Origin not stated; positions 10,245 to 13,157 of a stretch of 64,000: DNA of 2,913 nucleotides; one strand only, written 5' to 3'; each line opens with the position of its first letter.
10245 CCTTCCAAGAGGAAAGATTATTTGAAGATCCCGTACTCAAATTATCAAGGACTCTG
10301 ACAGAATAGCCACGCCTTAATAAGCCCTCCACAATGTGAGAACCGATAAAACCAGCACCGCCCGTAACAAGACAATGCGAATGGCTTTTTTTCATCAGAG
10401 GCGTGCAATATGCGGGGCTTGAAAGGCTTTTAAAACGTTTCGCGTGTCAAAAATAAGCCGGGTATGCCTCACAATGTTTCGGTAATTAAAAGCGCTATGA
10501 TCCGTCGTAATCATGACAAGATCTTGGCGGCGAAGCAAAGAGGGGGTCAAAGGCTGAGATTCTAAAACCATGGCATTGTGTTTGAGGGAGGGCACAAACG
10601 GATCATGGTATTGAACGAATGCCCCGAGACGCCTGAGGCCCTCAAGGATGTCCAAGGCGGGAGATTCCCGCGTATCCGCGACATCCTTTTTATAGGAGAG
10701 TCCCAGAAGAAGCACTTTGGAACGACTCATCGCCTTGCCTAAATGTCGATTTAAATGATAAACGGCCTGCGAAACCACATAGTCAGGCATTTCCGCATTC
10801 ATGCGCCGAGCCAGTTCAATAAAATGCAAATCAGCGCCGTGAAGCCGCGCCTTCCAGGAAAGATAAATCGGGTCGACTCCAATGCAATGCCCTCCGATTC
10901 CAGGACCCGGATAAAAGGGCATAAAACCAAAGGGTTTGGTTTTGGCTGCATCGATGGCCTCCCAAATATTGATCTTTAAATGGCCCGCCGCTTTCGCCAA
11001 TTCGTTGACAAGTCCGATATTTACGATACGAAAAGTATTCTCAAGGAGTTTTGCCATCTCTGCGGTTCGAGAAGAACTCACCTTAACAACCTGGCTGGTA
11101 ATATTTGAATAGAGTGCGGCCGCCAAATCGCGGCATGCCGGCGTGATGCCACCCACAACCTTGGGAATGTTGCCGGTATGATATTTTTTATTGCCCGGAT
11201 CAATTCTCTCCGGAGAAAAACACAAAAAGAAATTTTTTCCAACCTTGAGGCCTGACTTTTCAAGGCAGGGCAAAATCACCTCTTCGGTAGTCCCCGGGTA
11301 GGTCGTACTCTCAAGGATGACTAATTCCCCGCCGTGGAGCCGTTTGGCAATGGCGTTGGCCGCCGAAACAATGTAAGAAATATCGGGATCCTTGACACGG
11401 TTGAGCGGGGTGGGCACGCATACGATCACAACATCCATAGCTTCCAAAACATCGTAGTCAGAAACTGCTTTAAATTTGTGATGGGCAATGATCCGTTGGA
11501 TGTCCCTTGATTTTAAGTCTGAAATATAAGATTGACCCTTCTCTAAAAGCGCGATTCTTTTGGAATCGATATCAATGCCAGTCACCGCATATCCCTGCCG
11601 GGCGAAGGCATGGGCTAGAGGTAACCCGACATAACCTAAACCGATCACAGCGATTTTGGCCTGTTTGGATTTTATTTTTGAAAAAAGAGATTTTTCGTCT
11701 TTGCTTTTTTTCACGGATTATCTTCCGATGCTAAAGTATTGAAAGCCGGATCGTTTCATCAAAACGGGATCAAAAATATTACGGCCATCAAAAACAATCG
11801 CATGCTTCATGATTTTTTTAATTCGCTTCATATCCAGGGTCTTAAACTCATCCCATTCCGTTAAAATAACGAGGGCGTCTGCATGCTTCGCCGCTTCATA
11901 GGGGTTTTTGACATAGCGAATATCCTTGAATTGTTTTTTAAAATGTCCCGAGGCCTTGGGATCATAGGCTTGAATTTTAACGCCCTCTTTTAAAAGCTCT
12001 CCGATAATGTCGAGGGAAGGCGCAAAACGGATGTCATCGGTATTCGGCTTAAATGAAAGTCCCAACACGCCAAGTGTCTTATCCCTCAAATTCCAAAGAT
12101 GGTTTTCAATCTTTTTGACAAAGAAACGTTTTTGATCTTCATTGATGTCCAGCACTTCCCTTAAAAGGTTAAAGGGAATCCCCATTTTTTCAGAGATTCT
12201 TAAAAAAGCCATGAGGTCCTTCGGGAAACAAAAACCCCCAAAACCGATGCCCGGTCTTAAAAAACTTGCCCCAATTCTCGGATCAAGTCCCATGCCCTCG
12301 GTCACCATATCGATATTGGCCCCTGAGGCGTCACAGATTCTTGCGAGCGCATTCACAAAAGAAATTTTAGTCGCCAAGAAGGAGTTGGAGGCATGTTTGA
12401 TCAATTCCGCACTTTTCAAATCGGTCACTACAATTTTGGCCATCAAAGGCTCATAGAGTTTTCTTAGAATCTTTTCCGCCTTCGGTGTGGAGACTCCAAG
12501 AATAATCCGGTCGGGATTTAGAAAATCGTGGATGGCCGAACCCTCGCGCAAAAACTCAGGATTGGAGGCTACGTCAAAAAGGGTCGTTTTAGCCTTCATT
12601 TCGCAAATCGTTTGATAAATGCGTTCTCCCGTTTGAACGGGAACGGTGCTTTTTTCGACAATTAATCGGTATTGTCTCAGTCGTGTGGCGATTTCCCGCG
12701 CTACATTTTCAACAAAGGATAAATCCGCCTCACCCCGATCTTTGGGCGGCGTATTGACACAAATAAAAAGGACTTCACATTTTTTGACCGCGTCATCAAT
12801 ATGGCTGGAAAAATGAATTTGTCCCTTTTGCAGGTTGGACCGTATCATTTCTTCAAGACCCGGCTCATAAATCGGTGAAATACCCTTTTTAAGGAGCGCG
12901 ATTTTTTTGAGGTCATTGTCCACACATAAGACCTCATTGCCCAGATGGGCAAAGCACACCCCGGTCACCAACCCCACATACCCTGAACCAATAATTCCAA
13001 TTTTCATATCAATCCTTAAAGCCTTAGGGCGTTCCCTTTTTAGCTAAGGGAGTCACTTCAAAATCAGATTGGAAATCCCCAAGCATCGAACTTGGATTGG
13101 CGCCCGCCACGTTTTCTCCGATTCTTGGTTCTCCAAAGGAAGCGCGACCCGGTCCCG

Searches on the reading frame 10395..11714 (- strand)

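Call 81: search_protein_families(library=pfam, proteins=[window:10395-11714:-], max_evalue=0.00001)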
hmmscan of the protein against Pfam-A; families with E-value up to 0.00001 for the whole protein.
window:10395-11714:- (439 aa): 4 families
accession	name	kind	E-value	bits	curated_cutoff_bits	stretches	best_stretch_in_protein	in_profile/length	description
PF03721.20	UDPG_MGDP_dh_N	-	1.2e-44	152.6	27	1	20-196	2-181/187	UDP-glucose/GDP-mannose dehydrogenase family, NAD binding domain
PF00984.24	UDPG_MGDP_dh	-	6.4e-28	97.1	25.4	1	216-307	1-93/94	UDP-glucose/GDP-mannose dehydrogenase family, central domain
PF03720.21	UDPG_MGDP_dh_C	-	1e-21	77.6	30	1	335-429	1-102/103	UDP-glucose/GDP-mannose dehydrogenase family, UDP binding domain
PF03446.21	NAD_binding_2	-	1.2e-09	38.9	21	1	20-147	1-104/161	NAD binding domain of 6-phosphogluconate dehydrogenase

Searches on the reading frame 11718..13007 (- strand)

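Call 81: search_protein_families(library=pfam, proteins=[window:11718-13007:-], max_evalue=0.00001)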
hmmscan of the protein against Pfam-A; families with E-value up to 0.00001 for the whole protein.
window:11718-13007:- (429 aa): 4 families
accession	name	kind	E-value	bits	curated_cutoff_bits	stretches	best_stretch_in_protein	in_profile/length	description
PF03721.20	UDPG_MGDP_dh_N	-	3.1e-67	226.2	27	1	1-184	1-187/187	UDP-glucose/GDP-mannose dehydrogenase family, NAD binding domain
PF03720.21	UDPG_MGDP_dh_C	-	8.3e-39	132.6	30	1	313-414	1-103/103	UDP-glucose/GDP-mannose dehydrogenase family, UDP binding domain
PF00984.24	UDPG_MGDP_dh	-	1.1e-33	115.7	25.4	1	198-290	1-93/94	UDP-glucose/GDP-mannose dehydrogenase family, central domain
PF03807.23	F420_oxidored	-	8.1e-07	30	21.6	0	2-85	1-68/94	NADP oxidoreductase coenzyme F420-dependent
